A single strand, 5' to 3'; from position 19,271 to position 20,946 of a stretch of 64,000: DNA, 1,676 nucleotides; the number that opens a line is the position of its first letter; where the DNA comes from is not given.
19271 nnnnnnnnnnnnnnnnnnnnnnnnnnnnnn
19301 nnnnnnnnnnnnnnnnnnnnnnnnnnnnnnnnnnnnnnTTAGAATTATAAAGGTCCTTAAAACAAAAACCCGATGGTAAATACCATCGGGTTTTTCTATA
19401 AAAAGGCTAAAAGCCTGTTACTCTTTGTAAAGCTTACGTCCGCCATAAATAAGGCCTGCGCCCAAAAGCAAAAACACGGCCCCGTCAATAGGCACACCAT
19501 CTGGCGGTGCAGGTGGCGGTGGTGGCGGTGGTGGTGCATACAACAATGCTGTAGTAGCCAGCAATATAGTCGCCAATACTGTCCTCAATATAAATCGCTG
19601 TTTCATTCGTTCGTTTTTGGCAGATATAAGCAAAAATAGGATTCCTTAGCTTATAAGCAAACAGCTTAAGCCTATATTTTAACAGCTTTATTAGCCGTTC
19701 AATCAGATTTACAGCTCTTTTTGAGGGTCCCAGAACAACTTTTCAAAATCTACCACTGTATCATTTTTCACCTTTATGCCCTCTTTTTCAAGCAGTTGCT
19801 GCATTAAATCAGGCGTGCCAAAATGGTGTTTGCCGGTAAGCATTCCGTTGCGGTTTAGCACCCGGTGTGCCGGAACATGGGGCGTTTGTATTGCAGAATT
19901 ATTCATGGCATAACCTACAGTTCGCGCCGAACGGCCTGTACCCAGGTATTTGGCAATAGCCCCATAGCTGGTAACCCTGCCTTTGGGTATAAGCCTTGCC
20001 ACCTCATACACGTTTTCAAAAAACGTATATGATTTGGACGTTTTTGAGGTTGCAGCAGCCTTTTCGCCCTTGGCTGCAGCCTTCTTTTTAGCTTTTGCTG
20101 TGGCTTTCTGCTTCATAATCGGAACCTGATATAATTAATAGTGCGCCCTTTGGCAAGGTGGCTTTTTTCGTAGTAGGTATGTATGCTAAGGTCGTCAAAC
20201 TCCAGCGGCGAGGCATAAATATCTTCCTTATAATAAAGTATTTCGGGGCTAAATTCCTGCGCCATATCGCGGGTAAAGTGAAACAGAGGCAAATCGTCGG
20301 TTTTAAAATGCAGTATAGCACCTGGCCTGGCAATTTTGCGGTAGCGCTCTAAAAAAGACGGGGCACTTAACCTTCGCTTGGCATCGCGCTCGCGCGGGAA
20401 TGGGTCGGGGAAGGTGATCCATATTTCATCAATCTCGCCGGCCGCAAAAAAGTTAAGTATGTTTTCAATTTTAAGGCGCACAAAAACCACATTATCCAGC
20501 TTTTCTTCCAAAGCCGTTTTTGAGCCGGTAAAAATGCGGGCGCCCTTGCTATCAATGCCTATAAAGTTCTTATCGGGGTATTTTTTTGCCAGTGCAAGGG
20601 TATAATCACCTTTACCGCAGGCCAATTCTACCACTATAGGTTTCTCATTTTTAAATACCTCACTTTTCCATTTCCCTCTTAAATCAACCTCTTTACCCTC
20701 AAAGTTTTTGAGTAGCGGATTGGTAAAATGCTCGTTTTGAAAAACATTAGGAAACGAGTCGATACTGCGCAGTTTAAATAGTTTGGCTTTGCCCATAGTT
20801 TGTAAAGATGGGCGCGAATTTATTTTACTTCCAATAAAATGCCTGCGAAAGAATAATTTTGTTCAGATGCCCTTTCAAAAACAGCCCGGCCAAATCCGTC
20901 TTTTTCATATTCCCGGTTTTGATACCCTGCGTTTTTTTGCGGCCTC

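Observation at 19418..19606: Mini-protein that is nothing but sorting signals: signal peptide + Pro8 + P-I-D / TM / RK C-terminal signal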

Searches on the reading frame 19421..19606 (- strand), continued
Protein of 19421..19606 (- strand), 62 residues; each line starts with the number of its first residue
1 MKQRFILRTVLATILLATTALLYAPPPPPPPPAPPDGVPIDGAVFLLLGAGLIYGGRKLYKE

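Call 35: find_encoding_contigs(protein=P0025, flank=10000, max_places=3)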
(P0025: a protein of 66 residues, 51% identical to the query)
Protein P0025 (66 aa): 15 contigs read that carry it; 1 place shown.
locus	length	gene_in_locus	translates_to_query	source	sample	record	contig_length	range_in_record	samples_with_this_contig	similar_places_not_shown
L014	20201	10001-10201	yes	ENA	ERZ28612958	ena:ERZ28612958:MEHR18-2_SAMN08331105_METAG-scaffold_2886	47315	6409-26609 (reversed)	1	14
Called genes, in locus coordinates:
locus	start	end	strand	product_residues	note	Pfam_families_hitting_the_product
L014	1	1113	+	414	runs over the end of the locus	PF00009:GTP_EFTU (faint), PF00071:Ras (faint), PF13167:GTP-bdg_N, PF16360:GTP-bdg_M, PF00025:Arf (weak), PF01926:MMR_HSR1, PF02421:FeoB_N (weak)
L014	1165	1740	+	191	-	PF00440:TetR_N, PF08360:TetR_C_5 (weak), PF17932:TetR_C_24, PF17935:TetR_C_27 (weak)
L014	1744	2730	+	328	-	PF05138:PaaA_PaaC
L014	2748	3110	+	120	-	PF06243:PaaB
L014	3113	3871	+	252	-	PF05138:PaaA_PaaC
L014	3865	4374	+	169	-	PF01883:FeS_assembly_P, PF23451:Zn_ribbon_PaaD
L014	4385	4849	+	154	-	PF19780:DUF6265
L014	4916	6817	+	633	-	PF07719:TPR_2 (faint), PF13374:TPR_10 (faint), PF17874:TPR_MalT (faint), PF00515:TPR_1 (faint), PF13181:TPR_8 (faint), PF13424:TPR_12, PF00211:Guanylate_cyc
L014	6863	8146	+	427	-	PF00211:Guanylate_cyc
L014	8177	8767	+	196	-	PF01966:HD (weak)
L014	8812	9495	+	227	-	PF13847:Methyltransf_31 (faint), PF02390:Methyltransf_4, PF13649:Methyltransf_25 (weak)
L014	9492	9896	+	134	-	PF01035:DNA_binding_1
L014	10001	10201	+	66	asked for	PF28310:PID_CTERM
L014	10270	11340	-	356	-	PF03372:Exo_endo_phos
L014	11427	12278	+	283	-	PF00561:Abhydrolase_1, PF12146:Hydrolase_4, PF20408:Abhydrolase_11 (faint), PF12697:Abhydrolase_6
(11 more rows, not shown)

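Call 46: find_encoding_contigs(protein=P0101, flank=10000, max_places=2)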
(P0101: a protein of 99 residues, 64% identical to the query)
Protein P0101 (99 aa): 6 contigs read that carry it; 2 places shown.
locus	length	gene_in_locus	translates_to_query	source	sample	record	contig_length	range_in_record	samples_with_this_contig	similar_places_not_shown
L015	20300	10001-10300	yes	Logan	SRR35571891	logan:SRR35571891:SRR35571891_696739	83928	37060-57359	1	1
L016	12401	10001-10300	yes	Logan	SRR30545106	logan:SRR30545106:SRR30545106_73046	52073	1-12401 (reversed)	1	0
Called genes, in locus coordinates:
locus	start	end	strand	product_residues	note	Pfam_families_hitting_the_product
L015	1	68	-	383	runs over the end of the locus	PF00155:Aminotran_1_2, PF01041:DegT_DnrJ_EryC1, PF00266:Aminotran_5 (faint)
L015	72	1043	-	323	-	PF01073:3Beta_HSD, PF01370:Epimerase, PF02719:Polysacc_synt_2, PF04321:RmlD_sub_bind, PF05368:NmrA (weak), PF07993:NAD_binding_4, PF16363:GDP_Man_Dehyd, PF13460:NAD_binding_10 (weak)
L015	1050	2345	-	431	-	PF00005:ABC_tran, PF14524:Wzt_C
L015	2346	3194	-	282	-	PF01061:ABC2_membrane, PF12698:ABC2_membrane_3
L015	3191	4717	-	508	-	PF13231:PMT_2 (weak)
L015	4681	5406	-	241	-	PF00535:Glycos_transf_2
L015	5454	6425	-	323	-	PF01073:3Beta_HSD, PF01370:Epimerase, PF02719:Polysacc_synt_2 (weak), PF04321:RmlD_sub_bind, PF16363:GDP_Man_Dehyd, PF07993:NAD_binding_4 (weak)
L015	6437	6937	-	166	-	PF02357:NusG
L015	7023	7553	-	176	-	-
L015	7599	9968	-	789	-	PF02706:Wzz, PF13807:GNVR, PF01656:CbiA (weak), PF13614:AAA_31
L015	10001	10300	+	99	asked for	PF28310:PID_CTERM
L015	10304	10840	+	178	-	-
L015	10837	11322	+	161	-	-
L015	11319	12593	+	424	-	PF00464:SHMT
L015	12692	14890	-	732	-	PF13328:HD_4, PF01966:HD, PF04607:RelA_SpoT, PF02824:TGS, PF19296:RelA_AH (weak), PF28438:RelA_RIS, PF13291:ACT_4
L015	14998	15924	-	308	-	-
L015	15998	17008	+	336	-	PF10023:Aminopep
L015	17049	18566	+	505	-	PF14289:DUF4369 (weak), PF17127:DUF5106, PF00578:AhpC-TSA, PF13905:Thioredoxin_8 (weak)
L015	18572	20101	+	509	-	PF14289:DUF4369, PF17127:DUF5106, PF00578:AhpC-TSA, PF08534:Redoxin (weak), PF13905:Thioredoxin_8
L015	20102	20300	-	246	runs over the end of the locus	PF00072:Response_reg, PF04397:LytTR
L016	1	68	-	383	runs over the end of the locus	PF00155:Aminotran_1_2, PF01041:DegT_DnrJ_EryC1, PF00266:Aminotran_5 (faint)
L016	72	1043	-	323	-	PF00106:adh_short (faint), PF01073:3Beta_HSD, PF01370:Epimerase, PF02719:Polysacc_synt_2, PF04321:RmlD_sub_bind, PF07993:NAD_binding_4, PF16363:GDP_Man_Dehyd, PF13460:NAD_binding_10 (weak), +1 more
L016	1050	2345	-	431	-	PF00005:ABC_tran, PF14524:Wzt_C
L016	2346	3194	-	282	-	PF01061:ABC2_membrane, PF12698:ABC2_membrane_3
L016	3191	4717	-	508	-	PF13231:PMT_2 (weak)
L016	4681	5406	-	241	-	PF00535:Glycos_transf_2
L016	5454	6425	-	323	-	PF01073:3Beta_HSD, PF01370:Epimerase, PF02719:Polysacc_synt_2 (weak), PF04321:RmlD_sub_bind, PF16363:GDP_Man_Dehyd, PF07993:NAD_binding_4 (weak)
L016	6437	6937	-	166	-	PF02357:NusG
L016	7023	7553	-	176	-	-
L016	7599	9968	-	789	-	PF02706:Wzz, PF13807:GNVR, PF01656:CbiA (weak), PF13614:AAA_31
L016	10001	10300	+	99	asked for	PF28310:PID_CTERM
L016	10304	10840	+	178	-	-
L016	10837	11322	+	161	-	-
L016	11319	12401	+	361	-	?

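Call 47: find_encoding_contigs(protein=P0085, flank=10000, max_places=2)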
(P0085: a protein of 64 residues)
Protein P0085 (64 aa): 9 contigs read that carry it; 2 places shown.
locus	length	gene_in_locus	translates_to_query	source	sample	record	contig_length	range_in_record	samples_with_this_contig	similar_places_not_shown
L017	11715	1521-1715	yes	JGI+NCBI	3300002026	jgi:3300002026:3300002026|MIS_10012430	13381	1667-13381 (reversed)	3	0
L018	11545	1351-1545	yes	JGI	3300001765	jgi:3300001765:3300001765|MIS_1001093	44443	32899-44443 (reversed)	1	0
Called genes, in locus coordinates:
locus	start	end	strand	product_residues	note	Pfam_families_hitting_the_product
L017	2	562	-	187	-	?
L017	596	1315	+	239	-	PF00106:adh_short, PF13561:adh_short_C2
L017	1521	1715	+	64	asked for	PF28310:PID_CTERM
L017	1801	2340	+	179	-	PF09721:Exosortase_EpsH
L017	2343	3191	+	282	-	-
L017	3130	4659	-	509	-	PF00474:SSF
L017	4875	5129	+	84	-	PF01649:Ribosomal_S20p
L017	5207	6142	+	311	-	PF16745:RsgA_N, PF03193:RsgA_GTPase, PF01926:MMR_HSR1 (weak)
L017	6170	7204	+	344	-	PF00581:Rhodanese, PF26341:AAA_SelU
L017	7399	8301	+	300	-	PF02463:SMC_N (faint), PF00005:ABC_tran, PF13476:AAA_23 (weak), PF13304:AAA_21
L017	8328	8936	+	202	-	-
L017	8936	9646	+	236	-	-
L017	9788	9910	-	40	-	-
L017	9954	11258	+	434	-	PF00579:tRNA-synt_1b, PF22421:SYY_C-terminal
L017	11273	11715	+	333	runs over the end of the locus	PF02706:Wzz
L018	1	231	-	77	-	?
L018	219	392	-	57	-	-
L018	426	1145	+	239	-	PF00106:adh_short, PF13561:adh_short_C2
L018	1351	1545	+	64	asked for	PF28310:PID_CTERM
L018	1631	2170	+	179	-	PF09721:Exosortase_EpsH (weak)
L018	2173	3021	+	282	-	-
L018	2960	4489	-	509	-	PF00474:SSF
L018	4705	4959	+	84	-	PF01649:Ribosomal_S20p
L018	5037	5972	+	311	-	PF16745:RsgA_N, PF03193:RsgA_GTPase, PF01926:MMR_HSR1 (weak)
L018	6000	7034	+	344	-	PF00581:Rhodanese, PF26341:AAA_SelU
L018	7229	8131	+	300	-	PF02463:SMC_N (faint), PF00005:ABC_tran, PF13476:AAA_23 (weak), PF13304:AAA_21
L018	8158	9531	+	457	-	-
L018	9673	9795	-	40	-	-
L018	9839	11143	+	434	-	PF00579:tRNA-synt_1b, PF22421:SYY_C-terminal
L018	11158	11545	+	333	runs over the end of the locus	PF02706:Wzz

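Call 48: search_protein_families(library=ncbifam, proteins=[L017:1801-2340:+, L017:2343-3191:+, L015:10304-10840:+, L015:10837-11322:+, L012:10306-10887:+, L012:10923-12371:+, L009:9142-9429:+, L009:6137-6826:+], max_evalue=0.01)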
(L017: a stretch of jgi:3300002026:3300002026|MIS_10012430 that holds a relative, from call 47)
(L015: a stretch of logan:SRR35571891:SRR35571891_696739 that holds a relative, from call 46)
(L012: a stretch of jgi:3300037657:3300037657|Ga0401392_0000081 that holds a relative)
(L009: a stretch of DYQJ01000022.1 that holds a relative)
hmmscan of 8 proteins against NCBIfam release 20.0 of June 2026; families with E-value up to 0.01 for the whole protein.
L017:1801-2340:+ (179 aa): 11 families
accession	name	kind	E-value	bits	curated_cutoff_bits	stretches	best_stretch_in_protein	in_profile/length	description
NF046081.1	exosort_XrtX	exception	1.8e-33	115.8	170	1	5-173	2-166/168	exosortase X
NF046083.1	exosort_XrtY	exception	8.1e-20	71.4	160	1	8-166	5-168/168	exosortase Y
TIGR04128.1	exoso_Fjoh_1448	exception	1.5e-18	67.6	90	1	3-169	4-172/174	exosortase family protein XrtF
TIGR04178.1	exo_archaeo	signature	1e-13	51.3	23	1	83-166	4-94/97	exosortase/archaeosortase family protein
TIGR04177.1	exosort_XrtH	exception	1.4e-10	41.4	86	1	31-167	17-153/158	exosortase H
TIGR04300.1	exosort_XrtM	exception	4.4e-08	33.7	125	1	58-165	33-140/150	exosortase family protein XrtM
TIGR04144.1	archaeo_VPXXXP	exception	7.2e-07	29.3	150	1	24-168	10-152/156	archaeosortase B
TIGR04124.1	archaeo_artE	exception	7.8e-05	22.8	95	1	43-167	28-149/153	archaeosortase family protein ArtE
TIGR04125.1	exosort_PGF_TRM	exception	0.00043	19.8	75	1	18-128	85-192/271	archaeosortase A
NF045528.1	heimosortase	equivalog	0.0028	17.7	130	1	34-153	36-159/199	heimdallarchaeosortase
TIGR04175.1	archaeo_artD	exception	0.0054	16.7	125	0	34-168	13-141/150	archaeosortase D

L017:2343-3191:+ (282 aa): 2 families
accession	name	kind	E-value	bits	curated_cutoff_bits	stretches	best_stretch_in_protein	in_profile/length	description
NF046058.1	NagK_SO3507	equivalog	1.7e-12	47.4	370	1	87-280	101-293/295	N-acetylglucosamine kinase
NF009848.0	PRK13318.1-6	equivalog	0.0033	16.8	248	1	1-107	1-104/256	type III pantothenate kinase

L015:10304-10840:+ (178 aa): 9 families
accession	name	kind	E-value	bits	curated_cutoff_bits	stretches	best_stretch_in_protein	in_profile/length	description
NF046081.1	exosort_XrtX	exception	4.8e-47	160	170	1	9-174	3-166/168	exosortase X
TIGR04128.1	exoso_Fjoh_1448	exception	1.7e-23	83.7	90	1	5-171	3-173/174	exosortase family protein XrtF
NF046083.1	exosort_XrtY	exception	5.9e-14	52.3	160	1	31-167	38-168/168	exosortase Y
TIGR04178.1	exo_archaeo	signature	2.6e-11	43.7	23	1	83-168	3-96/97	exosortase/archaeosortase family protein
TIGR04177.1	exosort_XrtH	exception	5.7e-11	42.7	86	1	78-168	63-153/158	exosortase H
TIGR04162.1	exo_VPEID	exception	0.00033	19.7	150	1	59-176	184-308/516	exosortase E/protease, VPEID-CTERM system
NF033505.2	paceosortase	exception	0.00039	20.6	80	1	48-168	32-144/167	pacearchaeosortase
TIGR04300.1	exosort_XrtM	exception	0.00053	20.5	125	1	83-167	57-144/150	exosortase family protein XrtM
TIGR04144.1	archaeo_VPXXXP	exception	0.0071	16.3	150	0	80-169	63-152/156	archaeosortase B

L015:10837-11322:+ (161 aa): 1 family
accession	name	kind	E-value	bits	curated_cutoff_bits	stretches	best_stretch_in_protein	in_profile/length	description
NF046082.1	assoc_w_XrtX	equivalog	5.8e-11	42.3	75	1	4-149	3-143/147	XrtX-associated membrane protein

L012:10306-10887:+ (193 aa): 0 families

L012:10923-12371:+ (482 aa): 1 family
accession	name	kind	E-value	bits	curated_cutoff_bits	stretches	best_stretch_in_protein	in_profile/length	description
NF058507.1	FlotScfldFlot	equivalog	2.4e-51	175.3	700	1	8-465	3-472/477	flotillin lipid rafts scaffold protein FloT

L009:9142-9429:+ (95 aa): 0 families

L009:6137-6826:+ (229 aa): 0 families

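Call 76: find_encoding_contigs(protein=P0038, flank=8000, max_places=2)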
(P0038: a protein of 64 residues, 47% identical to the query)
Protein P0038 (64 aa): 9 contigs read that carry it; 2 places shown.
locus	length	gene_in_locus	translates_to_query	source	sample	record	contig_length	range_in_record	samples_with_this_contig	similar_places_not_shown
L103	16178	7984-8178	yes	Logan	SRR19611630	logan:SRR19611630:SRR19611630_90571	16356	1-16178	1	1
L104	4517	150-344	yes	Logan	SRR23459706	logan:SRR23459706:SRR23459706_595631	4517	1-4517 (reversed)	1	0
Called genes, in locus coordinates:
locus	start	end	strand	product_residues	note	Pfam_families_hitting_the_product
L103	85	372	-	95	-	-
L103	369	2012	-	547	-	-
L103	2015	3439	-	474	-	-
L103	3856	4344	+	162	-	PF00710:Asparaginase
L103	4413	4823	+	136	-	-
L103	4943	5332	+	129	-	-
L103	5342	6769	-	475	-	PF00050:Kazal_1 (faint), PF07648:Kazal_2 (faint), PF00801:PKD (weak), PF18911:PKD_4 (faint), PF18962:Por_Secre_tail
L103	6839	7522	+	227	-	PF13847:Methyltransf_31, PF02390:Methyltransf_4, PF13649:Methyltransf_25 (weak)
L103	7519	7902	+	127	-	PF01035:DNA_binding_1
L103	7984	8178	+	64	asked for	PF28310:PID_CTERM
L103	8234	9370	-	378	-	PF01391:Collagen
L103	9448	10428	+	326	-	PF02588:YitT_membrane, PF10035:DUF2179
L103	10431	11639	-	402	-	PF01053:Cys_Met_Meta_PP, PF00155:Aminotran_1_2, PF00266:Aminotran_5 (weak)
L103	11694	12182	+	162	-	PF05163:DinB, PF12867:DinB_2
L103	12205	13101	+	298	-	PF13476:AAA_23 (faint), PF00005:ABC_tran, PF13304:AAA_21, PF13732:DrrA1-3_C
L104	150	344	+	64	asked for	PF28310:PID_CTERM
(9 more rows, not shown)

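Call 77: find_encoding_contigs(protein=P0074, flank=8000, max_places=2)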
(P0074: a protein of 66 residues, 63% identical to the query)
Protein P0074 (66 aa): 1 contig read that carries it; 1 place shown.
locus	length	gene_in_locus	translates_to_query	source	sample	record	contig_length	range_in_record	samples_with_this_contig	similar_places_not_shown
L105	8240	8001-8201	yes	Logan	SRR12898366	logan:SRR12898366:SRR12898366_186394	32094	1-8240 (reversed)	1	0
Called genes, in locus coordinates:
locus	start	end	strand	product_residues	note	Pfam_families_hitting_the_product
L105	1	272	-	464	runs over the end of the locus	PF00092:VWA (weak), PF13519:VWA_2 (weak)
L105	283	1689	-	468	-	PF00092:VWA, PF13519:VWA_2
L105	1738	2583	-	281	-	PF00456:Transketolase_N, PF13292:DXP_synthase_N, PF00676:E1_dh, PF02775:TPP_enzyme_C (faint)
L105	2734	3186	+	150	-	-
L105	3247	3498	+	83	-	-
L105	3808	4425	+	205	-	PF03352:Adenine_glyco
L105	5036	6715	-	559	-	PF00050:Kazal_1 (faint), PF07648:Kazal_2 (faint), PF18911:PKD_4, PF18962:Por_Secre_tail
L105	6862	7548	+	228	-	PF05958:tRNA_U5-meth_tr (weak), PF13847:Methyltransf_31, PF02390:Methyltransf_4, PF08242:Methyltransf_12 (faint), PF13649:Methyltransf_25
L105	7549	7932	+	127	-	PF01035:DNA_binding_1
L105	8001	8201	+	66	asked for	PF28310:PID_CTERM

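Call 78: find_encoding_contigs(protein=P0023, flank=8000, max_places=2)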
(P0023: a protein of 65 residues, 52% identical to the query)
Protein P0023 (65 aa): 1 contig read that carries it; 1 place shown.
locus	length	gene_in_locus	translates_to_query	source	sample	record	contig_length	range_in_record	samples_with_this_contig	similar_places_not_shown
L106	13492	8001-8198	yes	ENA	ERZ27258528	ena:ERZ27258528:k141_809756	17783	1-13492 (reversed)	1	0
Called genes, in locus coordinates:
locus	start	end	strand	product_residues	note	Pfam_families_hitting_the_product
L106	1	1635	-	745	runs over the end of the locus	PF01839:FG-GAP (faint), PF13517:FG-GAP_3, PF18962:Por_Secre_tail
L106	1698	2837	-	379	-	PF01053:Cys_Met_Meta_PP, PF00155:Aminotran_1_2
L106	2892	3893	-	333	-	PF13280:WYL, PF25583:WCX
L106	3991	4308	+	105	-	-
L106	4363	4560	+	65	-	-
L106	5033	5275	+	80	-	-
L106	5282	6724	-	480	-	PF00801:PKD (faint), PF00050:Kazal_1 (faint), PF07648:Kazal_2 (faint), PF18911:PKD_4, PF18962:Por_Secre_tail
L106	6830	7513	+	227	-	PF13847:Methyltransf_31, PF02390:Methyltransf_4, PF13649:Methyltransf_25 (weak)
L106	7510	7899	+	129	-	PF01035:DNA_binding_1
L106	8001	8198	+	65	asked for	PF28310:PID_CTERM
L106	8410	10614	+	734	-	PF00270:DEAD, PF04851:ResIII (weak), PF00271:Helicase_C, PF16124:RecQ_Zn_bind, PF09382:RQC, PF00570:HRDC, PF21220:RecQ-1-like_HTH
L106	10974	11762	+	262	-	PF02616:SMC_ScpA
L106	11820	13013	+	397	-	PF16670:PI-PLC-C1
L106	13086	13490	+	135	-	?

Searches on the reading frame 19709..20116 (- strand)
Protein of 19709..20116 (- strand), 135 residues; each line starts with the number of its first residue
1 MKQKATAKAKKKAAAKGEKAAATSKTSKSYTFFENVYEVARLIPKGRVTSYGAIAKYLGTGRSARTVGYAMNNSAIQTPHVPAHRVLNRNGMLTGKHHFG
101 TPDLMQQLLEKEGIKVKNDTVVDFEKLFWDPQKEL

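Call 12: search_protein_families(library=pfam, proteins=[window:19709-20116:-], max_evalue=0.001)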
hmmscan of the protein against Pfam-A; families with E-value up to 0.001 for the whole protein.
window:19709-20116:- (135 aa): 1 family
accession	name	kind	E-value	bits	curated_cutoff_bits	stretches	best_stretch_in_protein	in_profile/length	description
PF01035.26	DNA_binding_1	-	3.3e-23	81.8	27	1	32-114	2-81/81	6-O-methylguanine DNA methyltransferase, DNA binding domain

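Call 65: search_protein_families(library=ncbifam, proteins=[window:19709-20116:-], max_evalue=0.001)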
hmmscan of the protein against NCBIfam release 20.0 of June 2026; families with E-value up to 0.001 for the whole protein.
window:19709-20116:- (135 aa): 5 families
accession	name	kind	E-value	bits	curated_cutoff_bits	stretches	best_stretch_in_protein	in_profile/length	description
TIGR00589.1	ogt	superfamily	3.7e-13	49.3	46.4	1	32-112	3-80/80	methylated-DNA--[protein]-cysteine S-methyltransferase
NF007626.0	PRK10286.1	equivalog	3.5e-12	46.8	192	1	26-97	82-153/171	methylated-DNA--[protein]-cysteine S-methyltransferase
NF011964.0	PRK15435.1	equivalog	2e-07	30.3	345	1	30-112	269-348/354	bifunctional DNA-binding transcriptional regulator/O6-methylguanine-DNA methyltransferase Ada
NF003022.0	PRK03887.1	equivalog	3e-07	30.4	164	1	31-115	92-171/175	methylated-DNA--protein-cysteine methyltransferase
NF041132.1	DNA_protcyst_Mta_Thcoc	equivalog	5.6e-07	29.6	250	1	30-94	90-153/169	methylated-DNA--protein-cysteine methyltransferase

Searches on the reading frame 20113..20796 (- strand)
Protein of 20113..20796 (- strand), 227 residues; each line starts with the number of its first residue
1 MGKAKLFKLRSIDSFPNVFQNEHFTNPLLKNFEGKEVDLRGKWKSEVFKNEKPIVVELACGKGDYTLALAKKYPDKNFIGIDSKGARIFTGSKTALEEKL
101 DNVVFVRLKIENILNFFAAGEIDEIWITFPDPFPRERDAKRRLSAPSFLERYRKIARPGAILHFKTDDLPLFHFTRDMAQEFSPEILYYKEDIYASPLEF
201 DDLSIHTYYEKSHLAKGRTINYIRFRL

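Call 12: search_protein_families(library=pfam, proteins=[window:20113-20796:-], max_evalue=0.001)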
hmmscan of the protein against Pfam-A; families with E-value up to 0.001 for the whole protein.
window:20113-20796:- (227 aa): 6 families
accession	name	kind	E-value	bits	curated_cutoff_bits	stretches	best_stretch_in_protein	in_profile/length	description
PF02390.23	Methyltransf_4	-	1.8e-30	106.1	24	1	52-220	2-170/173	Putative methyltransferase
PF24675.1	NpmA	-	7e-08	32.5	60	1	36-130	8-105/214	16S rRNA (adenine(1408)-N(1))-methyltransferase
PF13847.12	Methyltransf_31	-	1.6e-07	31.6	27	1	54-123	6-76/145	Methyltransferase domain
PF13649.12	Methyltransf_25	-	5.9e-07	30.5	27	1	55-128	1-71/97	Methyltransferase domain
PF05958.17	tRNA_U5-meth_tr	-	0.00023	20.8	23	1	42-113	192-261/357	tRNA (Uracil-5-)-methyltransferase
PF08242.18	Methyltransf_12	-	0.00028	22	30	1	56-117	1-62/98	Methyltransferase domain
